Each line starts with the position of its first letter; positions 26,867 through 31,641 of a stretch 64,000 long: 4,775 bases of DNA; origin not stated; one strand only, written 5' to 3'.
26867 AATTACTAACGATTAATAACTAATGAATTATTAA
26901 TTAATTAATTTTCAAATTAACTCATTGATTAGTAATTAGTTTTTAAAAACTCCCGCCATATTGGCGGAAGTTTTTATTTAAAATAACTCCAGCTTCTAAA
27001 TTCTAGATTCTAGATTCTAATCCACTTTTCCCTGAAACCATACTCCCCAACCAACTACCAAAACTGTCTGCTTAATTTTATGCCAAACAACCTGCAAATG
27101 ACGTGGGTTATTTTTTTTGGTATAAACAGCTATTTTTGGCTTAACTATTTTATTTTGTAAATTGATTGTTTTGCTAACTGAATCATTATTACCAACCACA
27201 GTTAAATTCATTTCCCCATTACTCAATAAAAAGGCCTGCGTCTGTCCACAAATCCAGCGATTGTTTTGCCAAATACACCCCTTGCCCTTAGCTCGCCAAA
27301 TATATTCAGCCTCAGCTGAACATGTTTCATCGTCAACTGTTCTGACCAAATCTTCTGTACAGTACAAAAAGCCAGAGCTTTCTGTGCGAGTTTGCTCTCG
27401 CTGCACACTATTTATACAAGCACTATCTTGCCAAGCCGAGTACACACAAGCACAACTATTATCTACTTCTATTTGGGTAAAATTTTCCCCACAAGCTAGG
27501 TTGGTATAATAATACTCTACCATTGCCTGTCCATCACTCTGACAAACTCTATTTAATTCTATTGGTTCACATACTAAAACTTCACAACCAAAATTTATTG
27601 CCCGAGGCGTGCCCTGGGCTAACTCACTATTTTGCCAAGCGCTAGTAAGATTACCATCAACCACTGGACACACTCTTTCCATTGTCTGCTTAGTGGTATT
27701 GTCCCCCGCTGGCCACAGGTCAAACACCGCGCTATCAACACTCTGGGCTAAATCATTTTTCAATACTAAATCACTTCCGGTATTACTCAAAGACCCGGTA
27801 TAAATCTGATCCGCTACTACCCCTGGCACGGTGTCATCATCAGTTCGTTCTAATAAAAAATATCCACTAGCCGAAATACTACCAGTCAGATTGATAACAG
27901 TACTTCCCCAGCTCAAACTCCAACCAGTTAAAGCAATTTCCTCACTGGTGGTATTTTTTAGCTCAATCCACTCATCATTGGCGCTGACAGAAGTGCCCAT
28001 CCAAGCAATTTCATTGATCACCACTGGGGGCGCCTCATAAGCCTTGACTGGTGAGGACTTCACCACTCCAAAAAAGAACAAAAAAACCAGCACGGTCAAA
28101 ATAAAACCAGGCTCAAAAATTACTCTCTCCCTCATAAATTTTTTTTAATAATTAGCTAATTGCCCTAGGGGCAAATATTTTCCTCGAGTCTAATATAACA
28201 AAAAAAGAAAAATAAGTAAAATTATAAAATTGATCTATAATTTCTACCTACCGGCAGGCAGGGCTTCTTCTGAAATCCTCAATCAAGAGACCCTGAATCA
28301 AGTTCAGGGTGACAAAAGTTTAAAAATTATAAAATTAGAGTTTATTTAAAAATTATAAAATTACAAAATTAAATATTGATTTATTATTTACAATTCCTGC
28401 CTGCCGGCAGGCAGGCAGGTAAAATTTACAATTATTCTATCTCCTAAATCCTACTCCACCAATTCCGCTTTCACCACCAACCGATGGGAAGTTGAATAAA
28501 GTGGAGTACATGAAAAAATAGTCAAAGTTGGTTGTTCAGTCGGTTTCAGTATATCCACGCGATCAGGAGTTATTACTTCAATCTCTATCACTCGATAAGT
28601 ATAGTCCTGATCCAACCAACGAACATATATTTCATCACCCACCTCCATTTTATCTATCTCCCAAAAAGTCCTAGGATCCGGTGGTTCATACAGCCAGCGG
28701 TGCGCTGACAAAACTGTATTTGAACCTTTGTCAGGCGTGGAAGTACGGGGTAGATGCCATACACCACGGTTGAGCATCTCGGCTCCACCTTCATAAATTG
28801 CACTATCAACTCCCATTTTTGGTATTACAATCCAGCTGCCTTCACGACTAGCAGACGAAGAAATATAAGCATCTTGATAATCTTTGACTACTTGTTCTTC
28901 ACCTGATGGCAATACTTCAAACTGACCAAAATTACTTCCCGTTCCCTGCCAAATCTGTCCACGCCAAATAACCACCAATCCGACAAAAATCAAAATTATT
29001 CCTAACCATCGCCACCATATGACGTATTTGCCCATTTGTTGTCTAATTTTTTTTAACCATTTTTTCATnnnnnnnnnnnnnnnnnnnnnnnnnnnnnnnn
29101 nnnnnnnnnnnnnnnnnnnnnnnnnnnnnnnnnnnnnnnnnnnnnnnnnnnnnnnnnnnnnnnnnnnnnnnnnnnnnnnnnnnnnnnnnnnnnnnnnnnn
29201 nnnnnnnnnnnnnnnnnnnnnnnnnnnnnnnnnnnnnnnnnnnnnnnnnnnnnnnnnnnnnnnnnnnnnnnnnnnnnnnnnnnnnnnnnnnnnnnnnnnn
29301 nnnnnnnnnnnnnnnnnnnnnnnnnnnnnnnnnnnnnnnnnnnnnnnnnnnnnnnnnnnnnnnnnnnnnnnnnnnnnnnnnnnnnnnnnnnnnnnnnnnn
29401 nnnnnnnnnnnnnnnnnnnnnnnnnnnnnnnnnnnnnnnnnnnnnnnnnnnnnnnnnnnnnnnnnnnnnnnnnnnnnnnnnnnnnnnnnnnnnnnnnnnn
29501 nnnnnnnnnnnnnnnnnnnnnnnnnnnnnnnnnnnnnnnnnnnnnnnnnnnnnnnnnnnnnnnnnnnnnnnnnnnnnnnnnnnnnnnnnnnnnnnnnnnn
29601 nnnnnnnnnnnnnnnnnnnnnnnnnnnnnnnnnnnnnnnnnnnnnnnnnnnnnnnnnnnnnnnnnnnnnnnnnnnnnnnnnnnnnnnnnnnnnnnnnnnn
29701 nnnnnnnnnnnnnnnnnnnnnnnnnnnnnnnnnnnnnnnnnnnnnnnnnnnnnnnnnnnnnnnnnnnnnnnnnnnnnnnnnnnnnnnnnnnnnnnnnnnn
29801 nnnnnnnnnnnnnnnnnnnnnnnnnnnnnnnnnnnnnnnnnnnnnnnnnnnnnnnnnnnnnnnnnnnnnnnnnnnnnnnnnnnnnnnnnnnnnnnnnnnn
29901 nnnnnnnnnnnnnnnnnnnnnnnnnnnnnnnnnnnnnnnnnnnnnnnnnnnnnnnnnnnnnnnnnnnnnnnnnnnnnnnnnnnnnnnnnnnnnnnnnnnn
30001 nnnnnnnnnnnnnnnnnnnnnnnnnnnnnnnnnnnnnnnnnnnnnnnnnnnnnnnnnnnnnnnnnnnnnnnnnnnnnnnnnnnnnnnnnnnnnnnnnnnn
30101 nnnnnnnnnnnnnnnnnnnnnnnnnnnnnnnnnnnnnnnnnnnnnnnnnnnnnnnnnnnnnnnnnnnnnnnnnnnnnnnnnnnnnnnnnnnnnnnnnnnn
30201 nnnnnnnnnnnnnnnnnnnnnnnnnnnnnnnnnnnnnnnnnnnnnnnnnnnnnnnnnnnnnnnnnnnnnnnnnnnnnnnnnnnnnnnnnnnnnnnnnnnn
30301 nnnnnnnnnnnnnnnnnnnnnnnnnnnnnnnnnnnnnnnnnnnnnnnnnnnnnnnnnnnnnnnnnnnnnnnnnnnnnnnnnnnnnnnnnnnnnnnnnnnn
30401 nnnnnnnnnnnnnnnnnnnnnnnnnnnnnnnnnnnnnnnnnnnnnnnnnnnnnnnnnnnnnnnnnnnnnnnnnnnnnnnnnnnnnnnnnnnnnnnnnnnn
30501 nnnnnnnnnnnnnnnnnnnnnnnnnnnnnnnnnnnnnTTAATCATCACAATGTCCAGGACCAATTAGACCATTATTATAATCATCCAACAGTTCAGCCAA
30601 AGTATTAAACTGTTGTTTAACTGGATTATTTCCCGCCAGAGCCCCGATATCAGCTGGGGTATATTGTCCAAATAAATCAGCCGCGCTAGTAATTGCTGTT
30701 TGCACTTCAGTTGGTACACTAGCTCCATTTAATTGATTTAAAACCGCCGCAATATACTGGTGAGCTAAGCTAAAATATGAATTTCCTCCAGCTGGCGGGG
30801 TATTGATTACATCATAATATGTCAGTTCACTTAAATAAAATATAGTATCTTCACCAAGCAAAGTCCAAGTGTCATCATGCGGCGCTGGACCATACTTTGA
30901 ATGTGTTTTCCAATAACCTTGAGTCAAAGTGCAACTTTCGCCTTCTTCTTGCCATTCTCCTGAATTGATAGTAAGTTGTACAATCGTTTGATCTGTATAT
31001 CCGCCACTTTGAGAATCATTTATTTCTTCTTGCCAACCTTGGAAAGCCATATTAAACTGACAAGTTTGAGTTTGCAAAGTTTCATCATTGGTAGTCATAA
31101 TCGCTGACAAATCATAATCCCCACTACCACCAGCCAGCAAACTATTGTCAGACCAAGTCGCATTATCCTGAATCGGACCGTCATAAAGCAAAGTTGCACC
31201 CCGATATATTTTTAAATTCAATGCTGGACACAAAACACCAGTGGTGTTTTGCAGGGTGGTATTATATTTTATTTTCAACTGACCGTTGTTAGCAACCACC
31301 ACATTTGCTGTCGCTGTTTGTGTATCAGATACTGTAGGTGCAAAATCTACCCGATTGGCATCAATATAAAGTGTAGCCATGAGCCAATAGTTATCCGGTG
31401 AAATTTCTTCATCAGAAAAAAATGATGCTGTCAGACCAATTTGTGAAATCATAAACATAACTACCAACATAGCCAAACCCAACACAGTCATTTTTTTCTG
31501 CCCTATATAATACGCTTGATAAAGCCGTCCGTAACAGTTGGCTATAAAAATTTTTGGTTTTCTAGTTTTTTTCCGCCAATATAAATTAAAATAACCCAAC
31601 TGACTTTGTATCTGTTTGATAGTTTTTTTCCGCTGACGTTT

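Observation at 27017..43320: SipW/TasA-like fibre module embedded in a sortase/LPXTG adhesin island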

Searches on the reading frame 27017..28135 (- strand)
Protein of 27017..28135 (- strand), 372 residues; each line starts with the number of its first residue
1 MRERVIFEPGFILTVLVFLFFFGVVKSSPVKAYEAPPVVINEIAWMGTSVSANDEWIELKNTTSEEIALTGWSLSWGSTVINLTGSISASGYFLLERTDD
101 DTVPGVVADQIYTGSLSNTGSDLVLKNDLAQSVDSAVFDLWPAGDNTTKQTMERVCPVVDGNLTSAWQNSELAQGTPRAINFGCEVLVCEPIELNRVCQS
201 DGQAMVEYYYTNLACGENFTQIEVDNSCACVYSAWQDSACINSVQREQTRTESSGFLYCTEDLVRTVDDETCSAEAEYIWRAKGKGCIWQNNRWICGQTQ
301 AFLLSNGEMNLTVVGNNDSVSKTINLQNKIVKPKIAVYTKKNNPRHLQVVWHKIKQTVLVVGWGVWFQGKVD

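Call 3: search_protein_families(library=pfam, proteins=[window:27017-28135:-], max_evalue=0.01)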
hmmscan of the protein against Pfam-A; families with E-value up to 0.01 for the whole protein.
window:27017-28135:- (372 aa): 1 family
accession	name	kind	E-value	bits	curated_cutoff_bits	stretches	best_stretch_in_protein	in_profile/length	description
PF00932.25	LTD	-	2.6e-10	41.1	34.3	1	34-135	4-104/109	Lamin Tail Domain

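Call 4: search_protein_families(library=ncbifam, proteins=[window:27017-28135:-], max_evalue=0.01)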
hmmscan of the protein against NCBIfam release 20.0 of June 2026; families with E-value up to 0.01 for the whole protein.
window:27017-28135:- (372 aa): 0 families

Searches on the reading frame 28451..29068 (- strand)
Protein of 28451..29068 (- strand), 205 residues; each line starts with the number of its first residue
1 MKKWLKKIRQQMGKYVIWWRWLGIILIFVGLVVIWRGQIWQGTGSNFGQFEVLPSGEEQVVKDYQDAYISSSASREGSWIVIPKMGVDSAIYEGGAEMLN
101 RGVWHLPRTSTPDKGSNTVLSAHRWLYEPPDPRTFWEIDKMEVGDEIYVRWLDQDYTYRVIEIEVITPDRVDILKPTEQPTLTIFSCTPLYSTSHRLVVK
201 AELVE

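Call 3: search_protein_families(library=pfam, proteins=[window:28451-29068:-], max_evalue=0.01)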
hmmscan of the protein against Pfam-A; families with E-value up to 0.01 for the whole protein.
window:28451-29068:- (205 aa): 1 family
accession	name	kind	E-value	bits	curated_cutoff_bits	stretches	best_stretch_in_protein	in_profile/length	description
PF04203.18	Sortase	-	4.2e-27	94.8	26.6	1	80-204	1-125/125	Sortase domain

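Call 4: search_protein_families(library=ncbifam, proteins=[window:28451-29068:-], max_evalue=0.01)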
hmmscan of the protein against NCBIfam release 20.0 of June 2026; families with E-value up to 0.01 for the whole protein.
window:28451-29068:- (205 aa): 6 families
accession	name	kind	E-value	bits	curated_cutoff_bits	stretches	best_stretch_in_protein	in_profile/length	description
NF033745.1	class_C_sortase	subfamily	1.6e-26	93.4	160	1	68-202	82-219/220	class C sortase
TIGR01076.1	sortase_fam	subfamily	1.4e-22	80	39.35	1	80-202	3-126/136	sortase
NF033747.1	class_E_sortase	subfamily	2.3e-19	70.1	160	1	74-204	68-206/211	class E sortase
NF058671.1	sortase_SrtD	exception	2e-18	66.7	140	1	23-202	9-186/187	class D sortase, LPxTATN-specific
NF033746.1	class_D_sortase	subfamily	2.3e-18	66.3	165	1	78-204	11-134/135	class D sortase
TIGR03784.1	marine_sortase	equivalog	3.2e-05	23.6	158.25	1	83-200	57-173/174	class GN sortase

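Call 90: search_solved_structures(query=window:28451-29068:-, max_evalue=0.001)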
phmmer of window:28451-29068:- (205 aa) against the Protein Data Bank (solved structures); distinct sequences matched with E-value up to 0.001: 54.
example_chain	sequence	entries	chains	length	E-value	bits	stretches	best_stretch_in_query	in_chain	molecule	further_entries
4g1j_A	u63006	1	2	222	1.1e-19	73.6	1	78-202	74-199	Sortase family protein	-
3rbi_A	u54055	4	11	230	1.2e-19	73.4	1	78-202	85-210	Sortase family protein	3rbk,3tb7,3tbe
3rbj_A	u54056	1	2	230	1.8e-18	69.7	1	76-202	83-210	Sortase family protein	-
4g1h_A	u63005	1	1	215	3.5e-17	65.4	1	79-204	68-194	Sortase family protein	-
3o0p_A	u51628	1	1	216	9.6e-17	64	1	76-202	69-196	Sortase family protein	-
4d7w_A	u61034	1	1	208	3e-16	62.4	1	75-202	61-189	SORTASE FAMILY PROTEIN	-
6ixz_A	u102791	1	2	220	6.9e-16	61.2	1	78-203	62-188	Sortase family protein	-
7d6p_A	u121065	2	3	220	7.2e-16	61.1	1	78-203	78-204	Sortase family protein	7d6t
8t28_A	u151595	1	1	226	1.3e-15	60.2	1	73-202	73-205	Class C sortase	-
3re9_A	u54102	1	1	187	1.5e-15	60.1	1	78-202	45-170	Sortase-like protein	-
2w1j_A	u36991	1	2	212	2.1e-15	59.6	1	79-202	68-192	PUTATIVE SORTASE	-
8gr6_A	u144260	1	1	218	5.2e-15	58.3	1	77-202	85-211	Sortase-like protein, putative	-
2wts_A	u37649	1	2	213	2.9e-14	55.9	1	79-202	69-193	PUTATIVE SORTASE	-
8guu_A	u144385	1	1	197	7.2e-14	54.6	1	77-202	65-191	Sortase-like protein, putative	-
3g66_A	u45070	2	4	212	2.1e-13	53.1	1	47-202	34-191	Sortase C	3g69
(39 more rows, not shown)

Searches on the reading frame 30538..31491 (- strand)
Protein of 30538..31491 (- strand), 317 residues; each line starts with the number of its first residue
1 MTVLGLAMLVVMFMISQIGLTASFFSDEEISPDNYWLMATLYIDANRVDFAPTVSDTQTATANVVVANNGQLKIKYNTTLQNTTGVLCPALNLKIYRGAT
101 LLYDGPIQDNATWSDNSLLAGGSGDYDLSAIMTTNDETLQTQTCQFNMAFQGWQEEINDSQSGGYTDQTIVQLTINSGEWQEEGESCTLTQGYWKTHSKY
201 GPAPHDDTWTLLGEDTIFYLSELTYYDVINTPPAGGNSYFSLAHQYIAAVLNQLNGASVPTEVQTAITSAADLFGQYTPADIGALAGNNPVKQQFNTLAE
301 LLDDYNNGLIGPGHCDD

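Call 3: search_protein_families(library=pfam, proteins=[window:30538-31491:-], max_evalue=0.01)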
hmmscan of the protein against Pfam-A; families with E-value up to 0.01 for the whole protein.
window:30538-31491:- (317 aa): 0 families

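Call 4: search_protein_families(library=ncbifam, proteins=[window:30538-31491:-], max_evalue=0.01)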
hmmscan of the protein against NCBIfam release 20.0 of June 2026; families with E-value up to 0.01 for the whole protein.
window:30538-31491:- (317 aa): 0 families

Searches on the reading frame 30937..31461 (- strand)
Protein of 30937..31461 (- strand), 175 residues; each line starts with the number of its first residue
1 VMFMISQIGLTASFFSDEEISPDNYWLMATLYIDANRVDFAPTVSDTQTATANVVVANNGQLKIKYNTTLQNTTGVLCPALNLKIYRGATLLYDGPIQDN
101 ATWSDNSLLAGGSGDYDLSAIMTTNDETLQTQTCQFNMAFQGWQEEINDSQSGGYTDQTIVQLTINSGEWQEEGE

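Call 31: search_solved_structures(query=A3, max_evalue=10, show_alignments=2)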
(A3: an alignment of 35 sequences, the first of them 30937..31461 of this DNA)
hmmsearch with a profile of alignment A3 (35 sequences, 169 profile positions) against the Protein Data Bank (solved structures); distinct sequences matched with E-value up to 10: 3.
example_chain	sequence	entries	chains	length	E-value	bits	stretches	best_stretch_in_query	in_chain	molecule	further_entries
8aur_A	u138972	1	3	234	0.045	17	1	15-66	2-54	Major biofilm matrix component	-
5of1_A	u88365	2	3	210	0.1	15.8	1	20-66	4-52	Spore coat-associated protein N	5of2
6sga_F6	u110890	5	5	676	1.3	12.3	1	23-88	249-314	mt-SAF6 | DUF4460 domain-containing protein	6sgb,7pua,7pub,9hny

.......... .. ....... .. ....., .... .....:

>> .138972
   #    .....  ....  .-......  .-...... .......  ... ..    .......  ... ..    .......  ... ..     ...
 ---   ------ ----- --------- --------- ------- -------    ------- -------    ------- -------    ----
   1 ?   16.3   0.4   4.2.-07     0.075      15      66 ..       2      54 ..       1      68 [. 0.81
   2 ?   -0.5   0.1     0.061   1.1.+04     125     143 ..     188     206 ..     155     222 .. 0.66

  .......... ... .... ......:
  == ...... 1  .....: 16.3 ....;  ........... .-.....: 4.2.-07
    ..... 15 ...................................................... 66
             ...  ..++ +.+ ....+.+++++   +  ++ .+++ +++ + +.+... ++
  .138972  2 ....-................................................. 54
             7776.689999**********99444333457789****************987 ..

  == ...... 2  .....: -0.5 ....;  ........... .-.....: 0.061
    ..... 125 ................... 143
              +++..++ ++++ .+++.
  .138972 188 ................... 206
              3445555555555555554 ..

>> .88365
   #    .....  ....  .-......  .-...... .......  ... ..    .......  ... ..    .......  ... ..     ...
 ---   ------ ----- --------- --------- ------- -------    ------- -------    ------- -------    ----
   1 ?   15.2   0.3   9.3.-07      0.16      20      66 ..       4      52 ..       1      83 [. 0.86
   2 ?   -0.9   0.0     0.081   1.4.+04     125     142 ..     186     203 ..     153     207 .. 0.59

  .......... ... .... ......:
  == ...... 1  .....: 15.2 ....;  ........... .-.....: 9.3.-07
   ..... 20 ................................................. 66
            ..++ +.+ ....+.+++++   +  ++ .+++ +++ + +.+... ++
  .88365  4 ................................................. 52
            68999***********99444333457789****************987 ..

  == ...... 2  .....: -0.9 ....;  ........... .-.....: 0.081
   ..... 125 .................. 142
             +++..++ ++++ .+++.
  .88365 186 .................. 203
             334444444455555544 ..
